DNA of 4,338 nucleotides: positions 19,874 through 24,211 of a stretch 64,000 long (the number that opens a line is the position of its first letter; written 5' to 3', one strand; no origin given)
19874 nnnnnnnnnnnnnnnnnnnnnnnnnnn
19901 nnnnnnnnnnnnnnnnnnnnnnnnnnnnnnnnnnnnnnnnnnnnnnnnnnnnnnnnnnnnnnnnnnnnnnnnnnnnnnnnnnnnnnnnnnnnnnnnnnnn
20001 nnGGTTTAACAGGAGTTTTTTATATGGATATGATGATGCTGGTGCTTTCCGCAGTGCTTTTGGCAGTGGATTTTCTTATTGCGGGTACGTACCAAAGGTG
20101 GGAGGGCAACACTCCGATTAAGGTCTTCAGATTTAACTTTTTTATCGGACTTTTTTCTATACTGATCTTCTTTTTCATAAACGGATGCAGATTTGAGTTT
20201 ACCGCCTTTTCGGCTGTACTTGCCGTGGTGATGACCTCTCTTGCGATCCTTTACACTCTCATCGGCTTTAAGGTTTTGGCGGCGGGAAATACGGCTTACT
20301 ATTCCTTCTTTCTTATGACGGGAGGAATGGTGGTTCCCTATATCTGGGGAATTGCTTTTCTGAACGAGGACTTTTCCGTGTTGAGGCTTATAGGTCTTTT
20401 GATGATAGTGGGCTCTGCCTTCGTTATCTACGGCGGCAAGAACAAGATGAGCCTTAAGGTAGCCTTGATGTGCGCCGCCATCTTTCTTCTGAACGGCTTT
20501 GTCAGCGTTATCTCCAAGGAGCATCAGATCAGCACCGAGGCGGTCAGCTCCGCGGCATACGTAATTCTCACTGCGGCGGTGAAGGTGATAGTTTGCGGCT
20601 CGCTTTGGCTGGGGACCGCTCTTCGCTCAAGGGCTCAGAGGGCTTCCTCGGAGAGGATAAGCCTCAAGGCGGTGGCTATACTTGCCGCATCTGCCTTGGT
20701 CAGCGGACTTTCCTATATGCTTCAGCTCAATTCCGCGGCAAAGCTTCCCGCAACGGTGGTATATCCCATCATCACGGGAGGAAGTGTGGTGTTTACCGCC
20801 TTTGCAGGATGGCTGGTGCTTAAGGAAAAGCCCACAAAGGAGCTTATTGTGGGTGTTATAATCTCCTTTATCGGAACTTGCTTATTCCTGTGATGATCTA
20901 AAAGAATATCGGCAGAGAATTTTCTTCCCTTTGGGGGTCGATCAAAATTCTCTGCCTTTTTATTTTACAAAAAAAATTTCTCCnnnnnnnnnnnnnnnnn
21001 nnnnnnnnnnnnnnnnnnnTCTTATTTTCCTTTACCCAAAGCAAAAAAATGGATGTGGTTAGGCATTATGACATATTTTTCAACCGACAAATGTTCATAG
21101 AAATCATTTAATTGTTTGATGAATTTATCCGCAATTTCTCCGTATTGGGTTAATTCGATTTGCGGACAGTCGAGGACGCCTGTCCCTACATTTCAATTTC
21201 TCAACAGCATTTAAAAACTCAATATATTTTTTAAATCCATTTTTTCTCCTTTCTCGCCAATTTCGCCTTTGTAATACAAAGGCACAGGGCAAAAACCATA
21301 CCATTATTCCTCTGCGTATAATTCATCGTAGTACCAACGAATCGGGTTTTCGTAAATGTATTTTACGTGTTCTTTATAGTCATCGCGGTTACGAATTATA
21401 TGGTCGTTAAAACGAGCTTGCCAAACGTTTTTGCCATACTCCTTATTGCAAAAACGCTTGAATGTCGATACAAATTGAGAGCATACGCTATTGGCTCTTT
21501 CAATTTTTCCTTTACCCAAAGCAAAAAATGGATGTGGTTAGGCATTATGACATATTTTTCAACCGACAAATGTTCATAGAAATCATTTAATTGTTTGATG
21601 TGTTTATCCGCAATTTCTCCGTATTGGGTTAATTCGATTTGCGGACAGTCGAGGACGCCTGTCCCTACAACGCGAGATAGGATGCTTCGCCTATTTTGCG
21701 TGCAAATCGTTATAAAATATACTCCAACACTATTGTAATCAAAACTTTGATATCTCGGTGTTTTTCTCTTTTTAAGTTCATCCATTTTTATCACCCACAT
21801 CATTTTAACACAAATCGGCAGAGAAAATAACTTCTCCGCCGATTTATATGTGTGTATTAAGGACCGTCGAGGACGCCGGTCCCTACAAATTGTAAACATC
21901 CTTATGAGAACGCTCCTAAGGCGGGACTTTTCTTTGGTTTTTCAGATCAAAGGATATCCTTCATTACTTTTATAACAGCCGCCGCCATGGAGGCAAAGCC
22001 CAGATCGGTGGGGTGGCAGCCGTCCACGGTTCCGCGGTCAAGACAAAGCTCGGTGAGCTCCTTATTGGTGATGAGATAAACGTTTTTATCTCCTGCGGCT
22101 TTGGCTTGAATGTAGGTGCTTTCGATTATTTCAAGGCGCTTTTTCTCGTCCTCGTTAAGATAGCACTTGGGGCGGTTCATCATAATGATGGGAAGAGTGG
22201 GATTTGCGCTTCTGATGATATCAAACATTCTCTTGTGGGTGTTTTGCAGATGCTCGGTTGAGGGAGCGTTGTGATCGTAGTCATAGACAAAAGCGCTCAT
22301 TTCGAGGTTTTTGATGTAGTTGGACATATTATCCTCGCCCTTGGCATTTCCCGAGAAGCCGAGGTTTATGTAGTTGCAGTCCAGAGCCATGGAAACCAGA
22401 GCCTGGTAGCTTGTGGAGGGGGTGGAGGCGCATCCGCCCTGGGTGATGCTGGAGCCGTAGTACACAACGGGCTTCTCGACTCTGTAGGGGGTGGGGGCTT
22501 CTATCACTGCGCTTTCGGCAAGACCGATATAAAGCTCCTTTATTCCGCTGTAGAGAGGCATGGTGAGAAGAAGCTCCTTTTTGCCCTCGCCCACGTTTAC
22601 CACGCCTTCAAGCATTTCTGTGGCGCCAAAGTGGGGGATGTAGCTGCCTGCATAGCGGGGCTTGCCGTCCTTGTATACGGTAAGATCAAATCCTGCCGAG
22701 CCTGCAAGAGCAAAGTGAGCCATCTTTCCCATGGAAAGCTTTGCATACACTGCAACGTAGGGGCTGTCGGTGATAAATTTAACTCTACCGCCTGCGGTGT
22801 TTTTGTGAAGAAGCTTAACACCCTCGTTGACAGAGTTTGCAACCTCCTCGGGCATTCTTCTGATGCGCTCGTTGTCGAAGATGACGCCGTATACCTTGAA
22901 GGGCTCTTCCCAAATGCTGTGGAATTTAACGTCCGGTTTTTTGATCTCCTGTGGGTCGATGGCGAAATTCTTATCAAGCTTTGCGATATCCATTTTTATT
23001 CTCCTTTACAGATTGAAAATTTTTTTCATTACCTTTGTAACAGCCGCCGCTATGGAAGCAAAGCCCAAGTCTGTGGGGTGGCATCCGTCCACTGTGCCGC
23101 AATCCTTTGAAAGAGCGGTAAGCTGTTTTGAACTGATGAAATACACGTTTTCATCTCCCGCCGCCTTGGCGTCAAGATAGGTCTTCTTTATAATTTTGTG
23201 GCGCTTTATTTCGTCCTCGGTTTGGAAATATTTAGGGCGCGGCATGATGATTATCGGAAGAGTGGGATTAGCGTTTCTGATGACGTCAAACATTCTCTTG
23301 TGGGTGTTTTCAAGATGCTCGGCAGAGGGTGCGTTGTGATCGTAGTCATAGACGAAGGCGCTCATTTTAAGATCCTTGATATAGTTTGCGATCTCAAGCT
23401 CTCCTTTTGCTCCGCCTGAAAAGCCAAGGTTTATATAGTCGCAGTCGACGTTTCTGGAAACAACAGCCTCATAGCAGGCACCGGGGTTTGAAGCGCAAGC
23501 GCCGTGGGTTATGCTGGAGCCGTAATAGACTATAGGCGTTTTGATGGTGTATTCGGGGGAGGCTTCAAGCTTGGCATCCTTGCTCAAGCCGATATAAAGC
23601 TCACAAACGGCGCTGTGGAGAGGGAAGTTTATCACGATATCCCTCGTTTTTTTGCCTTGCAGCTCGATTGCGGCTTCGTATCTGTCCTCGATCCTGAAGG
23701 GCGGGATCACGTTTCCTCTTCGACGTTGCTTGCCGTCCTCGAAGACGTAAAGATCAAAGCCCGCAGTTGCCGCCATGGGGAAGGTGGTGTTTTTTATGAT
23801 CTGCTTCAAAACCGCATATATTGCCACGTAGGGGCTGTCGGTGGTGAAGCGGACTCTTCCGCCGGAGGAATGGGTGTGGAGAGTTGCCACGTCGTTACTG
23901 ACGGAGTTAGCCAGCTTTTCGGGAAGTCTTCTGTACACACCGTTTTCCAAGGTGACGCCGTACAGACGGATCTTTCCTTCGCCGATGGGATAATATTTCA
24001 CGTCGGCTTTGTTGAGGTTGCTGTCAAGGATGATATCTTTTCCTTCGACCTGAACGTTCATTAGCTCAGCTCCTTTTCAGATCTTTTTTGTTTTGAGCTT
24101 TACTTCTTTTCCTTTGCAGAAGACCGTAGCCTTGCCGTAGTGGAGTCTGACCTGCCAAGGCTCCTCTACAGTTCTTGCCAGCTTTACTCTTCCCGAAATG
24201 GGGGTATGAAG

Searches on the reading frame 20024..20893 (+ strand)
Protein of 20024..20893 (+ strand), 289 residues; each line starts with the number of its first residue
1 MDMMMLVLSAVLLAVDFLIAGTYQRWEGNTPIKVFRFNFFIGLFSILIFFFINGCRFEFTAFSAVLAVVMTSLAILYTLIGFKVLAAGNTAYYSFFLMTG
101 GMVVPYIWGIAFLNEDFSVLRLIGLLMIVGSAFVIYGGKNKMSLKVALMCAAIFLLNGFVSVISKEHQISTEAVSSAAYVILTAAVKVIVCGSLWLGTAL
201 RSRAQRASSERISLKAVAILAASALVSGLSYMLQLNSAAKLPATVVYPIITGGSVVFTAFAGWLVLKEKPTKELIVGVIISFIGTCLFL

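Call 54: search_protein_families(library=pfam, proteins=[window:20024-20893:+], max_evalue=0.00001)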
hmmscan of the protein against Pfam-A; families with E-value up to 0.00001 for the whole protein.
window:20024-20893:+ (289 aa): 1 family
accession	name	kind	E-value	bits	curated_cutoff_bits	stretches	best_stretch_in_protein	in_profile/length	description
PF00892.27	EamA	-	3.2e-10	40.8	28.2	1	148-288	5-133/135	EamA-like transporter family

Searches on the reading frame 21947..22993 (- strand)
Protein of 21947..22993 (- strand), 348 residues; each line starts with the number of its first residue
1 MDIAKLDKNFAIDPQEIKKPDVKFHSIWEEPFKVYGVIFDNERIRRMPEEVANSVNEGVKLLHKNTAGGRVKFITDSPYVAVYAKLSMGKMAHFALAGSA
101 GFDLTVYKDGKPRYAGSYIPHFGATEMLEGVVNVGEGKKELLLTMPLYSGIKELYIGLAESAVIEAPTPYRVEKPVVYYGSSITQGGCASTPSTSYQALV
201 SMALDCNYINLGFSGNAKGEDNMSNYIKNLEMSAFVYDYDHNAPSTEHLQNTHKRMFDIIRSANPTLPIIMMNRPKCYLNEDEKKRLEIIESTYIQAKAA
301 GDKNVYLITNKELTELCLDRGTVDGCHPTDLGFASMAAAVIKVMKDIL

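Call 54: search_protein_families(library=pfam, proteins=[window:21947-22993:-], max_evalue=0.00001)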
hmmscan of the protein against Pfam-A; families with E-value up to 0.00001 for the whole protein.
window:21947-22993:- (348 aa): 2 families
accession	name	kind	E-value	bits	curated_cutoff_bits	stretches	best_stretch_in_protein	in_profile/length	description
PF14606.12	Lipase_GDSL_3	-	6.1e-32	111.8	27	1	173-345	1-178/178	GDSL-like Lipase/Acylhydrolase family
PF14607.12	GxDLY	-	2.3e-22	79.8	27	1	34-163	11-145/146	N-terminus of Esterase_SGNH_hydro-type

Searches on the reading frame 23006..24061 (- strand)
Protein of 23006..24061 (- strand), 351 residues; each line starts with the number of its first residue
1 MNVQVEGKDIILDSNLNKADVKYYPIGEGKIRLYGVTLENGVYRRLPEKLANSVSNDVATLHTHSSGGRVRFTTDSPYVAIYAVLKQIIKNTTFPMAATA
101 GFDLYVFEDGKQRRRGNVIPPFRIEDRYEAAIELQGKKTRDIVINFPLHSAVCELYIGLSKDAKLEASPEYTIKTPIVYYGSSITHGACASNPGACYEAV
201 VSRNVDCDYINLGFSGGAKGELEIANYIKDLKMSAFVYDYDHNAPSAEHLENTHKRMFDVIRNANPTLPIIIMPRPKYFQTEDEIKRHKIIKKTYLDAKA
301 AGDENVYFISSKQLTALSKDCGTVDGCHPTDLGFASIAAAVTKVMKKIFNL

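Call 54: search_protein_families(library=pfam, proteins=[window:23006-24061:-], max_evalue=0.00001)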
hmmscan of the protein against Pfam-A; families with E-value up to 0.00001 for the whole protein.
window:23006-24061:- (351 aa): 3 families
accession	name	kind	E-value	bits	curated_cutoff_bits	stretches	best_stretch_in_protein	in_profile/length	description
PF14606.12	Lipase_GDSL_3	-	1.1e-34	120.7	27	1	175-346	2-178/178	GDSL-like Lipase/Acylhydrolase family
PF14607.12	GxDLY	-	3e-22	79.4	27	1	23-164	3-145/146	N-terminus of Esterase_SGNH_hydro-type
PF13472.12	Lipase_GDSL_2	-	8.7e-06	26.8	32.9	0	180-333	2-175/178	GDSL-like Lipase/Acylhydrolase family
